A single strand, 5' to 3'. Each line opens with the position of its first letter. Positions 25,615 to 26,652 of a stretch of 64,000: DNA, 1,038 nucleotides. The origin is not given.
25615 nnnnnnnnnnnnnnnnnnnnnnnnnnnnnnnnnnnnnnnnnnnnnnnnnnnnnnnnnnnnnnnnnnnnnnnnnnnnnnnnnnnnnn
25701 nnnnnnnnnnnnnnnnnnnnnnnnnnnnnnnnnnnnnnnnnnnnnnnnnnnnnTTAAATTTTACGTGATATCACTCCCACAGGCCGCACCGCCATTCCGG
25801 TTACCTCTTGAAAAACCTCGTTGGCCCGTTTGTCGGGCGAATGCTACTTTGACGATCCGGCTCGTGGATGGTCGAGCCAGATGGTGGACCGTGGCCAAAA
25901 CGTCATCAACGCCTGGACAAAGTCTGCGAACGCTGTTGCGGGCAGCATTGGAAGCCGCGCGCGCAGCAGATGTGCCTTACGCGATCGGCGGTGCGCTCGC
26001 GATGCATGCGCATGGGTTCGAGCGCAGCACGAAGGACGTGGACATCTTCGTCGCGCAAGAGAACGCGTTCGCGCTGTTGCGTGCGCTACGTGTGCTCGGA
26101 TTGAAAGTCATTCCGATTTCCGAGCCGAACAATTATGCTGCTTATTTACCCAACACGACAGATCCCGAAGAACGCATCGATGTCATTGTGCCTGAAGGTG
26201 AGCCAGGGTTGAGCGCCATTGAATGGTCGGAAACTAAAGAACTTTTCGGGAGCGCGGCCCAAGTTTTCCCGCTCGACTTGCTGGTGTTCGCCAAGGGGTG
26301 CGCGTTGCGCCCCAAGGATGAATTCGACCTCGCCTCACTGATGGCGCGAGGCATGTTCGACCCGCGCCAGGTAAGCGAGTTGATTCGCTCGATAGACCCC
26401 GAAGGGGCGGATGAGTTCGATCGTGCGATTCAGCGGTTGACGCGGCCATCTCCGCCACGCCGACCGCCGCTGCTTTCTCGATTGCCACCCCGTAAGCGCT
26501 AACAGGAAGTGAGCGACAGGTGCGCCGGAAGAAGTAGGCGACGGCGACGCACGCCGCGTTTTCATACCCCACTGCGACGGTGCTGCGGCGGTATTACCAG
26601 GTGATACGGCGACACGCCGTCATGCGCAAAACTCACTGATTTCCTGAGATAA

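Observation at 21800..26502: WYL regulator, tandem AAA+ ATPase, metallophosphoesterase and NTase: a candidate uncharacterised defence module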

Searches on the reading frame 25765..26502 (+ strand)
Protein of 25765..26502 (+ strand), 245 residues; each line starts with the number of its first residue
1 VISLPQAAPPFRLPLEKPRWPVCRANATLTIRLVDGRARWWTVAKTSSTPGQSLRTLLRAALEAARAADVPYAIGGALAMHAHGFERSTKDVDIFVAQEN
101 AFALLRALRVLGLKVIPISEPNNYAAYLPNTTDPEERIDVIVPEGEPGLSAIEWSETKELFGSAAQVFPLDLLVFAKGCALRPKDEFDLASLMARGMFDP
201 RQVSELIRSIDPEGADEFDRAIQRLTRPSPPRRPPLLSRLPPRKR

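Call 3: search_protein_families(library=pfam, proteins=[window:25765-26502:+], max_evalue=0.01)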
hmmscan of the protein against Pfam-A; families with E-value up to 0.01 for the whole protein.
window:25765-26502:+ (245 aa): 1 family
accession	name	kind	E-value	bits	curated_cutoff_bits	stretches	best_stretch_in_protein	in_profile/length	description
PF10706.15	Aminoglyc_resit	-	0.0025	18.4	21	1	58-114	2-60/149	Aminoglycoside-2''-adenylyltransferase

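Call 4: search_protein_families(library=padloc, proteins=[window:25765-26502:+], max_evalue=0.01)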
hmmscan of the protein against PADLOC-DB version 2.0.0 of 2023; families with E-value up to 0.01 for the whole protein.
window:25765-26502:+ (245 aa): 0 families

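Call 5: search_protein_families(library=ncbifam, proteins=[window:25765-26502:+], max_evalue=0.01)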
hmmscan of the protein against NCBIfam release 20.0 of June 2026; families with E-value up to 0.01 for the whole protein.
window:25765-26502:+ (245 aa): 0 families

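Call 21: find_homologous_proteins(query=window:25765-26502:+, max_evalue=0.001)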
Query window:25765-26502:+ (245 aa): 11 proteins with E <= 0.001 among 3245 candidates.
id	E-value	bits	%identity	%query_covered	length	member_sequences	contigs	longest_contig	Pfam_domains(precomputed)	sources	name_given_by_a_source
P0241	5.6e-134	463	100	87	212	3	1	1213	-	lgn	-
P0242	2.2e-92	327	74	83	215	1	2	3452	-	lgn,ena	-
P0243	1.3e-80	289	80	68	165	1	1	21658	-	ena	-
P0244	3.6e-80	287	69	80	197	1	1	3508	-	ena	-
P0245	4.8e-63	231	56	82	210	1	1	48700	-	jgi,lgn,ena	-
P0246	3.3e-56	209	50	83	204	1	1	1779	-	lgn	-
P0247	1.8e-29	121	41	77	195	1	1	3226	-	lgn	-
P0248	2.1e-28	118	44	62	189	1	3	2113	-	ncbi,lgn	-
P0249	1.2e-26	112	40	77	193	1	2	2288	-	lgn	-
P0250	5.6e-26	110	42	71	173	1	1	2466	-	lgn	-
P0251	4.0e-4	38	51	18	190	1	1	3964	-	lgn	-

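Call 24: find_encoding_contigs(protein=P0245, flank=8000, max_places=2)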
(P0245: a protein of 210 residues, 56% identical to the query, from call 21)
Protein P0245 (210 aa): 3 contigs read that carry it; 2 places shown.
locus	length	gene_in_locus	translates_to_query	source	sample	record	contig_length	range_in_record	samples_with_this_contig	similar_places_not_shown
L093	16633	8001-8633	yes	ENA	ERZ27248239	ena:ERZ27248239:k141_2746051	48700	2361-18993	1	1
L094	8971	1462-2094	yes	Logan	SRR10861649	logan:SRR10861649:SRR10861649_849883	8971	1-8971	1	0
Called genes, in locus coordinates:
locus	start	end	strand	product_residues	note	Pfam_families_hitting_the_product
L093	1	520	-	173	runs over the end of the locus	-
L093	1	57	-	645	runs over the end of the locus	PF07282:Cas12f1-like_TNB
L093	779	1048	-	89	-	-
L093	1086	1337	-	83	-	-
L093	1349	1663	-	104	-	-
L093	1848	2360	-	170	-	PF07799:DUF1643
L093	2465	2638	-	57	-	-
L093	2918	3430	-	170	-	-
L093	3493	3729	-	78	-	-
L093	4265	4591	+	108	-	-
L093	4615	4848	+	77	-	-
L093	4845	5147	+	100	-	-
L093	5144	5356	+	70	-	-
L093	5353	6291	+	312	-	PF01507:PAPS_reduct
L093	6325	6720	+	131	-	-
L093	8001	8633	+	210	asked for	-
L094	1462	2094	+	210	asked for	-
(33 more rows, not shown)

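Call 30: find_encoding_contigs(protein=P0243, flank=8000, max_places=2)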
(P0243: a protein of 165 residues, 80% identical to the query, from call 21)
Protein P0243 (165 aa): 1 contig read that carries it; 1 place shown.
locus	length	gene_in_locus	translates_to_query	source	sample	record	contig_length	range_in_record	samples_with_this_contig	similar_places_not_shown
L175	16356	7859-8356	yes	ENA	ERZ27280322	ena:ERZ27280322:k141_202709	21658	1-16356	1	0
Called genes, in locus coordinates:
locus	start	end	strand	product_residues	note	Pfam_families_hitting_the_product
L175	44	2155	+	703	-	PF00662:Proton_antipo_N, PF01010:Proton_antipo_C (faint), PF00361:Proton_antipo_M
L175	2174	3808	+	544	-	PF00361:Proton_antipo_M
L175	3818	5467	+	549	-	PF00361:Proton_antipo_M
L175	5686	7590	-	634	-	PF09113:N-glycanase_C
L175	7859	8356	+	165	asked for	-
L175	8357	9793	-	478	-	-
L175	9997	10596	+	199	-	PF03938:OmpH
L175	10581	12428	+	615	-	-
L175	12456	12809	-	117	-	-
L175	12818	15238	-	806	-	PF07244:POTRA, PF01103:Omp85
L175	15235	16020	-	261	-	PF00005:ABC_tran, PF02463:SMC_N (faint), PF13304:AAA_21 (faint)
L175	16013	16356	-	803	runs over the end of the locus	PF12704:MacB_PCD (weak), PF02687:FtsX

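Call 35: search_protein_families(library=phrogs, proteins=[window:25864-26502:+], max_evalue=0.001)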
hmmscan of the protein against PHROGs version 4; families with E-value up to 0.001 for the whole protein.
window:25864-26502:+ (212 aa): 0 families

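Call 72: find_encoding_contigs(protein=P0242, flank=5000, max_places=2)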
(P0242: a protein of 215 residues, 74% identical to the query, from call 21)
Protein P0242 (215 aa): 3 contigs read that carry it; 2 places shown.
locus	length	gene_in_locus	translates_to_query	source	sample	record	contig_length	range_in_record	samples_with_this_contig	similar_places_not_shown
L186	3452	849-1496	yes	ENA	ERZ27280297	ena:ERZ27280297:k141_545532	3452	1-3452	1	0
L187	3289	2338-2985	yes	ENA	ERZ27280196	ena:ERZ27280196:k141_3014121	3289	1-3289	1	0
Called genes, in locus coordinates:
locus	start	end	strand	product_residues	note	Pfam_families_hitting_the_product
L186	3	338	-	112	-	?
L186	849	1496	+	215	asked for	-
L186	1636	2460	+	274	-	PF02332:Phenol_Hydrox (faint)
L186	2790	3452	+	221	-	?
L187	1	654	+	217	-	?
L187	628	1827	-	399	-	PF01546:Peptidase_M20, PF07687:M20_dimer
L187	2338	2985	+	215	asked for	-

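Call 73: find_encoding_contigs(protein=P0244, flank=5000, max_places=2)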
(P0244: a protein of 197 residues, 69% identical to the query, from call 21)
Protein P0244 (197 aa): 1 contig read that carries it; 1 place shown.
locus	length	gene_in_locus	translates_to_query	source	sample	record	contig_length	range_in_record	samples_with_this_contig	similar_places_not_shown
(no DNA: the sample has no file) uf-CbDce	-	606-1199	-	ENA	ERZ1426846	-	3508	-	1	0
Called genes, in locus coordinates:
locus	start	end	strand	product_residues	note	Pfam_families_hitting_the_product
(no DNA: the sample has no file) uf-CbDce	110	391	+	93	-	-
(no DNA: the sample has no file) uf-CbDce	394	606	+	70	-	-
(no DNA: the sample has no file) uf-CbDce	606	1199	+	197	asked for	-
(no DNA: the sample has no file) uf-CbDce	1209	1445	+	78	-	-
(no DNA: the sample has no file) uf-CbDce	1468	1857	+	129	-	-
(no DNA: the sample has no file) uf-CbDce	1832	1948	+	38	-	-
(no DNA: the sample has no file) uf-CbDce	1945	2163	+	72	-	-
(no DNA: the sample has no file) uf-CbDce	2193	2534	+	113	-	-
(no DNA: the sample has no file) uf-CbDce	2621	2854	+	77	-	-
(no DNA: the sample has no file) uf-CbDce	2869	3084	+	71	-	-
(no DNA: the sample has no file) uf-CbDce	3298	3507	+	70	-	?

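Call 74: predict_structure(alignment_id=A3)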
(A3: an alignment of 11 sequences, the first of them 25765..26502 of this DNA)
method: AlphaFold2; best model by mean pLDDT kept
length: 245 residues; sequences in the alignment: 11
mean_pLDDT: 79.7   pTM: 0.70
mean pLDDT of the five models: 79.7, 78.1, 77.5, 75.5, 74.4
residues with pLDDT >= 90: 127; 70-90: 51; 50-70: 19; < 50: 48
segments of 3 or more residues with pLDDT < 50: 1-34, 37-50
pLDDT, mean of each block of 10 residues (from residue 1): 35 35 41 49 40 91 98 96 89 97 98 95 94 92 95 96 95 90 82 90 93 89 81 63 60
secondary structure, 60 per line:
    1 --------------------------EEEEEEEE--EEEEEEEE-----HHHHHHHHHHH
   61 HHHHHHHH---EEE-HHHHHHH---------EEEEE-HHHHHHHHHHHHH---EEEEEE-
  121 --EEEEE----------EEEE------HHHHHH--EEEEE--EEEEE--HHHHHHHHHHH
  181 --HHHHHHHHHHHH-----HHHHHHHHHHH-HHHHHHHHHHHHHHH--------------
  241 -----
elements in order: E27-34 E37-44 H50-68 E72-74 H76-82 E92-96 H98-110 E114-119 E123-127 E138-141 H148-153 E156-160 E163-167 H170-180 H183-194 H200-210 H212-226

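Call 77: find_related_loci(query=A3, collection=viral_contigs, flank=6000)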
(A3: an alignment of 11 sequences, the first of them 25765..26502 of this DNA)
Query A3 (245 aa) in viral_contigs; peptide patterns used: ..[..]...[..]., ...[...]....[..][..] (x = any residue, [..] = any of these).
40 stretches matched a pattern; 1 encode a relative of the query (tblastn E <= 1e-3); 1 distinct loci.
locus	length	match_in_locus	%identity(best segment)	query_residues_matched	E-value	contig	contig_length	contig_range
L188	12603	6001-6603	56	45-244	2e-63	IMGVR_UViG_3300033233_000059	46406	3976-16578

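Call 80: fold_search(model_id=the predicted structure, library=pdb)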
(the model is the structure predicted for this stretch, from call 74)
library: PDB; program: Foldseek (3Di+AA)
matches with E <= 10: 458; with E <= 0.001: 28
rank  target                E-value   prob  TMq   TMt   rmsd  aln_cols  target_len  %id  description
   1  8an5_A                2.0e-07  1.00  0.56  0.68   3.8       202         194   21  MenAT1 toxin-antitoxin complex (rv0078a-rv0078b) from Mycobacterium tuberculosis H37Rv (released 2023-08-02)
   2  8an5_B                3.9e-07  1.00  0.54  0.70   3.4       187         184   24  MenAT1 toxin-antitoxin complex (rv0078a-rv0078b) from Mycobacterium tuberculosis H37Rv (released 2023-08-02)
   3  8an4_B                4.9e-07  1.00  0.55  0.70   3.3       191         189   24  MenT1 toxin (rv0078a) from Mycobacterium tuberculosis H37Rv (released 2023-08-02)
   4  8an4_A                5.9e-07  1.00  0.54  0.66   4.0       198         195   20  MenT1 toxin (rv0078a) from Mycobacterium tuberculosis H37Rv (released 2023-08-02)
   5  5cfs                  3.3e-06  1.00  0.42  0.55   8.0       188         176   16  Crystal Structure of ANT(2")-Ia in complex with AMPCPP and tobramycin (released 2016-03-16)
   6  5kqj_MODEL_1_A        5.9e-06  1.00  0.38  0.49   8.9       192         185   17  Solution Structure of Antibiotic-Resistance Factor ANT(2'')-Ia Reveals Substrate-Regulated Conformation Dynami (released 2017-07-12)
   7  5cfu                  6.3e-06  1.00  0.44  0.59   6.9       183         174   17  Crystal Structure of ANT(2")-Ia in complex with adenylyl-2"-tobramycin (released 2016-07-20)
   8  4wqk                  7.5e-06  1.00  0.41  0.55   8.6       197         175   17  Crystal structure of aminoglycoside nucleotidylyltransferase ANT(2")-Ia, apo form (released 2014-11-12)
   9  4xje                  1.2e-05  1.00  0.44  0.59   6.9       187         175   16  CRYSTAL STRUCTURE OF ANT(2") IN COMPLEX WITH AMP AND TOBRAMYCIN (released 2016-01-20)
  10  8rr5                  1.8e-05  1.00  0.45  0.61   7.2       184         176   18  MenT1 toxin (rv0078a) from Mycobacterium tuberculosis H37Rv, phosphorylated at T39 (released 2024-09-11)
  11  4fo1_A                3.1e-05  1.00  0.42  0.61   4.9       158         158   14  Crystal structure of lincosamide antibiotic adenylyltransferase LnuA, apo (released 2012-07-04)
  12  2ewr                  1.1e-04  1.00  0.36  0.53   8.0       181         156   15  Crystal structure of a putative nucleotidyltransferase (tm1012) from Thermotoga maritima at 1.60 A resolution (released 2005-12-06)
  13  6j7q                  1.9e-04  1.00  0.37  0.33   9.2       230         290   15  Crystal structure of toxin TglT (unusual type guanylyltransferase-like toxin, Rv1045) mutant S78A from Mycobacterium tub (released 2020-05-13)
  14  6kal_B                3.1e-04  1.00  0.38  0.22   3.7       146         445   17  Crystal structure of FKRP in complex with Mg ion and CMP (released 2020-01-15)
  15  4hx0                  3.9e-04  1.00  0.41  0.60   7.9       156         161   17  Crystal structure of a putative nucleotidyltransferase (TM1012) from Thermotoga maritima at 1.87 A resolution (released 2013-09-11)
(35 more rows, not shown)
